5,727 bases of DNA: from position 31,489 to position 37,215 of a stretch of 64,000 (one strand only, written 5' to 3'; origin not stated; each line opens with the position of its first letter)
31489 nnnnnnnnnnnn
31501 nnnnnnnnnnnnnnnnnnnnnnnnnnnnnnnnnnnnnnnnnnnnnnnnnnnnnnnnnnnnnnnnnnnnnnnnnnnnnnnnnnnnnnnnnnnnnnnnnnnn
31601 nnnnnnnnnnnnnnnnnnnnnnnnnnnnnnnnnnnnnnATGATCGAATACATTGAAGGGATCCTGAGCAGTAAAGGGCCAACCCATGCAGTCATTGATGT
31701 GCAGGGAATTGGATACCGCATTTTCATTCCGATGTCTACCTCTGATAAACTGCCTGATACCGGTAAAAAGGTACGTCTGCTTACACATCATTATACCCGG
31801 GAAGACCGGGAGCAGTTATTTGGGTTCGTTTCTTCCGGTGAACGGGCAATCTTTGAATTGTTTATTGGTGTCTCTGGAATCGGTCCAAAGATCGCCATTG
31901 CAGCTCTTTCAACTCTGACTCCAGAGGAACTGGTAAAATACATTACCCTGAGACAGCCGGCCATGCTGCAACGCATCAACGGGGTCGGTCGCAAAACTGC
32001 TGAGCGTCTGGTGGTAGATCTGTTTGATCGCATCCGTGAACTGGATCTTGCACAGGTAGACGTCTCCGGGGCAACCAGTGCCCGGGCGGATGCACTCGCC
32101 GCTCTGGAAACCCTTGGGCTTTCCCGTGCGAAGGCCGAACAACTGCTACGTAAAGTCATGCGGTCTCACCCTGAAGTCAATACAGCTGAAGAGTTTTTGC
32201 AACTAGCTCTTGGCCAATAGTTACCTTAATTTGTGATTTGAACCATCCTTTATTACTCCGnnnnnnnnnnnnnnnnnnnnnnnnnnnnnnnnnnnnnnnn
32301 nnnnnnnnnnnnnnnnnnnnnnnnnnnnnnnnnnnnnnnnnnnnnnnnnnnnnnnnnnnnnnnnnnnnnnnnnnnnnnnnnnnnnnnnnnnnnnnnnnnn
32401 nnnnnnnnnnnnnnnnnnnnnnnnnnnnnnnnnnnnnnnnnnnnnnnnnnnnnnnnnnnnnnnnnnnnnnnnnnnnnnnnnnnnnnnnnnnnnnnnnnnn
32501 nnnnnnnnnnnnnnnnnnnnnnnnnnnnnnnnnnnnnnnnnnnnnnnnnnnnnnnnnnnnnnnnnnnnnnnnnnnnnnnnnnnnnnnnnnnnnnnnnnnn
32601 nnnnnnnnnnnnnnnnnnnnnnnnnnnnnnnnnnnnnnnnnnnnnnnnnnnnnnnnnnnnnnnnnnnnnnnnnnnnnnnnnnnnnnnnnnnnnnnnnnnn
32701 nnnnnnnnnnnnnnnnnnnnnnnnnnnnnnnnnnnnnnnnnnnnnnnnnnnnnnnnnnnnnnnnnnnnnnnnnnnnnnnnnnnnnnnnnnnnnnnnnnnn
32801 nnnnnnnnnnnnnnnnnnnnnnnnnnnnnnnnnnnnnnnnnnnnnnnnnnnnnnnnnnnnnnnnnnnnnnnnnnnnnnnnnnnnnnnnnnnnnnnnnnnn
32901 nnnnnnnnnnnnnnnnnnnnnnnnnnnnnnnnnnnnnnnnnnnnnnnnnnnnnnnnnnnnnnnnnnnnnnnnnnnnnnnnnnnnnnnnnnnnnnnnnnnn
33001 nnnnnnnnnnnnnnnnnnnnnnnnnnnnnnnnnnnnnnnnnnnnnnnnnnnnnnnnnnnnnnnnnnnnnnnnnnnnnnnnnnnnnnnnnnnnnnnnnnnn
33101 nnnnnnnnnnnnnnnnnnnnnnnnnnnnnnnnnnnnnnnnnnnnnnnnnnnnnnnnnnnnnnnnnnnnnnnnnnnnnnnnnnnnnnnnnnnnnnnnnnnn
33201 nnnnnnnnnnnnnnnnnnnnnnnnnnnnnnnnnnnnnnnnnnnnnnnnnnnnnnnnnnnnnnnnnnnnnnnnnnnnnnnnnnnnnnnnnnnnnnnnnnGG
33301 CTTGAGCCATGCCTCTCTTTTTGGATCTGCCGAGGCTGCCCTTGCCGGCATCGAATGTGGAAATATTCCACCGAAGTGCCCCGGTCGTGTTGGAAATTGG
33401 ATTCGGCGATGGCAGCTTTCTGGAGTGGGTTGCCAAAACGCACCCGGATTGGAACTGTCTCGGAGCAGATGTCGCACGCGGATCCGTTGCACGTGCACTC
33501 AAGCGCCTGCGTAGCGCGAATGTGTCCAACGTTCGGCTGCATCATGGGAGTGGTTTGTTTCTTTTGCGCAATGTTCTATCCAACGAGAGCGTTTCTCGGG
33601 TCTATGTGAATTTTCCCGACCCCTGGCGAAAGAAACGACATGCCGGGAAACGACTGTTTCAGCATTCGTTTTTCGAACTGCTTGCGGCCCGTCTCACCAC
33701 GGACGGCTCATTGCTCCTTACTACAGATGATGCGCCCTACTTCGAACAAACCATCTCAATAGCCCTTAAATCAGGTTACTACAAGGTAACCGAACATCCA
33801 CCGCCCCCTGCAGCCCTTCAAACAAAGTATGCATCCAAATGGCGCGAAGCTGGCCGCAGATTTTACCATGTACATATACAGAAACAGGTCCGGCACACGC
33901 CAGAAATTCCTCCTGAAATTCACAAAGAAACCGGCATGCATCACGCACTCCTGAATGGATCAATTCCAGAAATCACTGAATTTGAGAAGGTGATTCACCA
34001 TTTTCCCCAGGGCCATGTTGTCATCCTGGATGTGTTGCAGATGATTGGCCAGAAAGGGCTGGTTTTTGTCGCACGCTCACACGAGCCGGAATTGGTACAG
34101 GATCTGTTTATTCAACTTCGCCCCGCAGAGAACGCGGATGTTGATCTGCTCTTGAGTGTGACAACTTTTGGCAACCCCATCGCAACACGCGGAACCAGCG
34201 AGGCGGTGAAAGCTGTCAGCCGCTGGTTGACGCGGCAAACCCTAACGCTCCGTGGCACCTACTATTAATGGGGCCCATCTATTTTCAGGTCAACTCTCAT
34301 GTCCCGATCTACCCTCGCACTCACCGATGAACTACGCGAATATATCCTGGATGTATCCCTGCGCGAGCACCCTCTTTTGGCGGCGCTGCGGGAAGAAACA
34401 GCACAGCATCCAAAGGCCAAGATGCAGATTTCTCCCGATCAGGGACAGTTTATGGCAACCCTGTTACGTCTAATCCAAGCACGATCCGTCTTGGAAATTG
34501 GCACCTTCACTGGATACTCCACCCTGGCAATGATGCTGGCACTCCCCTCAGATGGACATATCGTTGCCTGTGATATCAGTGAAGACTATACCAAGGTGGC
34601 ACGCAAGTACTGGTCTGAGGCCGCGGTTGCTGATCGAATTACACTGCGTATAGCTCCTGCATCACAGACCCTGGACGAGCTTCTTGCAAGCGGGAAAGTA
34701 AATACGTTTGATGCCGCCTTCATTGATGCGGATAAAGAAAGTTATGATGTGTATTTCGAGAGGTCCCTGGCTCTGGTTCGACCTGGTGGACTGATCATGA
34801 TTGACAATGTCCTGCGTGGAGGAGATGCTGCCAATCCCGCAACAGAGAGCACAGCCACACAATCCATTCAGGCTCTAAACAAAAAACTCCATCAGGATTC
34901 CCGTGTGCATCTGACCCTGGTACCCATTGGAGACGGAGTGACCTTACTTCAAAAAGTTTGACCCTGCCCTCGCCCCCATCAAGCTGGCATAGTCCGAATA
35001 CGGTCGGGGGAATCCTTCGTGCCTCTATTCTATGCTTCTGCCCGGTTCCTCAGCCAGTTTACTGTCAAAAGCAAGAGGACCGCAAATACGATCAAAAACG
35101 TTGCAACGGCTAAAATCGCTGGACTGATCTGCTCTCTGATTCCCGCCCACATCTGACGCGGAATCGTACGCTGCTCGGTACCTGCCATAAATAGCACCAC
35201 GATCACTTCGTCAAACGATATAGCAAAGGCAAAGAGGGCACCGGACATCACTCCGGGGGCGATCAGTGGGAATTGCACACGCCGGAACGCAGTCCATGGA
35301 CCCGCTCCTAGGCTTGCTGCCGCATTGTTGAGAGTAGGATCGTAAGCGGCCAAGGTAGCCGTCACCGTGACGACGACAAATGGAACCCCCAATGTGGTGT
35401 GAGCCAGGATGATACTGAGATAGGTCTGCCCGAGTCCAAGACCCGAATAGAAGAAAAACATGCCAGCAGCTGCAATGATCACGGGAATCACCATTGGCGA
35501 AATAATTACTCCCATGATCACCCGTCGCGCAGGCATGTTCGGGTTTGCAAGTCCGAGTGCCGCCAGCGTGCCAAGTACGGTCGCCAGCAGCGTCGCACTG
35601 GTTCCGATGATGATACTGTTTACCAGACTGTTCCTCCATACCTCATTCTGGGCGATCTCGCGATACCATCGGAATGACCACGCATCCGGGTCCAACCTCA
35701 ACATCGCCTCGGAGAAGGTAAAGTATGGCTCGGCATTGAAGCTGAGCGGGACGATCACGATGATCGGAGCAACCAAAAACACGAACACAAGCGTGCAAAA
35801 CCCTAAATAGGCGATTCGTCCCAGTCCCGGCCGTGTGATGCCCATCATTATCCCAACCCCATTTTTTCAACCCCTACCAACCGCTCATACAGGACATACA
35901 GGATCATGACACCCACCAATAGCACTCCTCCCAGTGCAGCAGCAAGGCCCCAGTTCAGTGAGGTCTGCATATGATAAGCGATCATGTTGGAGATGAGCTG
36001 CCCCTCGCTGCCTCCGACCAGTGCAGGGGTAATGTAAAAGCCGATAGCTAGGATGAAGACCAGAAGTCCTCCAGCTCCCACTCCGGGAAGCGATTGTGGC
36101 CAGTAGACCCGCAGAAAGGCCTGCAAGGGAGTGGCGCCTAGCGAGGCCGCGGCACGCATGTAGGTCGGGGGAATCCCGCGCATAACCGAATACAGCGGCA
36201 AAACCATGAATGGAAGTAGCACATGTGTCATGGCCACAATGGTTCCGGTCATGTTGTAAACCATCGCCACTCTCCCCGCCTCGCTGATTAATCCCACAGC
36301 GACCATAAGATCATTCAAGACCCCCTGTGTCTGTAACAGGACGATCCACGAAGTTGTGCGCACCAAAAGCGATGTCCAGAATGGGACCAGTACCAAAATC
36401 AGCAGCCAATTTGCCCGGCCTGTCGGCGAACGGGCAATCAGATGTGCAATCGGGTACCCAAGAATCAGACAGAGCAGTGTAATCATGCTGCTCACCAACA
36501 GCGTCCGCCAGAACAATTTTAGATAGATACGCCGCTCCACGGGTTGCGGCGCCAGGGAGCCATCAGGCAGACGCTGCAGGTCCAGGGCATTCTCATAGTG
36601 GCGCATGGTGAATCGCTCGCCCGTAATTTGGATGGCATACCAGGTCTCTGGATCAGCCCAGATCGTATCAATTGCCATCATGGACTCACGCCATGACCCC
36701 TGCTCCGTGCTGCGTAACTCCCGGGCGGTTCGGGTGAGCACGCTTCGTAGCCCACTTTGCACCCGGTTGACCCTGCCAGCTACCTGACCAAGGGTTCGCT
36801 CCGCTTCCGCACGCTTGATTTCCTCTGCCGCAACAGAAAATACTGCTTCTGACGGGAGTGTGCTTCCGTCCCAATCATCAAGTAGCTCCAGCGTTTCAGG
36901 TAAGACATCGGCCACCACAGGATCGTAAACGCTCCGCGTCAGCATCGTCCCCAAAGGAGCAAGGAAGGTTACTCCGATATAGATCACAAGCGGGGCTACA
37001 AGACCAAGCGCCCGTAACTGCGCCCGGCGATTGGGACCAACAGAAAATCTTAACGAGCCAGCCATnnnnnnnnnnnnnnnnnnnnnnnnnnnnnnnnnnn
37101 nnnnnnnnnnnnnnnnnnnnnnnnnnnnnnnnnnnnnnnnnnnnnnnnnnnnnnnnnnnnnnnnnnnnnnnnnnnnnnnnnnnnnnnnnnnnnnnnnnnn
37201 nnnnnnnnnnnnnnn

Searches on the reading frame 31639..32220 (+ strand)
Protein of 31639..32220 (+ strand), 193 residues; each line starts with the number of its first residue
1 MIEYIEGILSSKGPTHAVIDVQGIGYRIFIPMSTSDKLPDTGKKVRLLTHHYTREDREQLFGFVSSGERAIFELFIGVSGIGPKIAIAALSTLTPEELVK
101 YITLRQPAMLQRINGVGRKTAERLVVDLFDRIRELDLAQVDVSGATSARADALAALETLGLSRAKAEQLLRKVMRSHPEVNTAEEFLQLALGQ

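Call 44: search_protein_families(library=pfam, proteins=[window:31639-32220:+], max_evalue=0.0001)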
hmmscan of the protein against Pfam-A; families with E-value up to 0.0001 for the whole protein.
window:31639-32220:+ (193 aa): 4 families
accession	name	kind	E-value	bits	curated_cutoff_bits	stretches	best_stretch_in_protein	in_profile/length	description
PF01330.27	RuvA_N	-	2.6e-23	82.3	23.6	1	1-62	1-61/61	RuvA N terminal domain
PF14520.12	HHH_5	-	3.6e-14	53.4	27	1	72-128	1-55/57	Helix-hairpin-helix domain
PF00633.29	HHH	-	8.5e-06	25.8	24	0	108-124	11-27/30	Helix-hairpin-helix motif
PF07499.19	RuvA_C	-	9e-06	26.5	24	1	148-191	2-43/47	RuvA, C-terminal domain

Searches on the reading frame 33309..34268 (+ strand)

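Call 44: search_protein_families(library=pfam, proteins=[window:33309-34268:+], max_evalue=0.0001)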
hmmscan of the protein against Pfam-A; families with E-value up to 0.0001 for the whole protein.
window:33309-34268:+ (319 aa): 3 families
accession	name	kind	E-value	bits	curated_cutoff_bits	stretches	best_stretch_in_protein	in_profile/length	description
PF02390.23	Methyltransf_4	-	2.5e-39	134.9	24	1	24-187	2-172/173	Putative methyltransferase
PF13649.12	Methyltransf_25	-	1.9e-07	32.1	27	1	27-83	1-56/97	Methyltransferase domain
PF08242.18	Methyltransf_12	-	3.6e-05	24.9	30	0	28-77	1-53/98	Methyltransferase domain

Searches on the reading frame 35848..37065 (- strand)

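Call 56: search_protein_families(library=pfam, proteins=[window:35848-37065:-], max_evalue=0.0001)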
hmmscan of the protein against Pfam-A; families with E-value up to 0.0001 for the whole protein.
window:35848-37065:- (405 aa): 1 family
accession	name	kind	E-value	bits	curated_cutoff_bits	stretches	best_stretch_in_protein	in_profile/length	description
PF00528.27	BPD_transp_1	-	2.3e-09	37.7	26.4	1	217-396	16-178/184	Binding-protein-dependent transport system inner membrane component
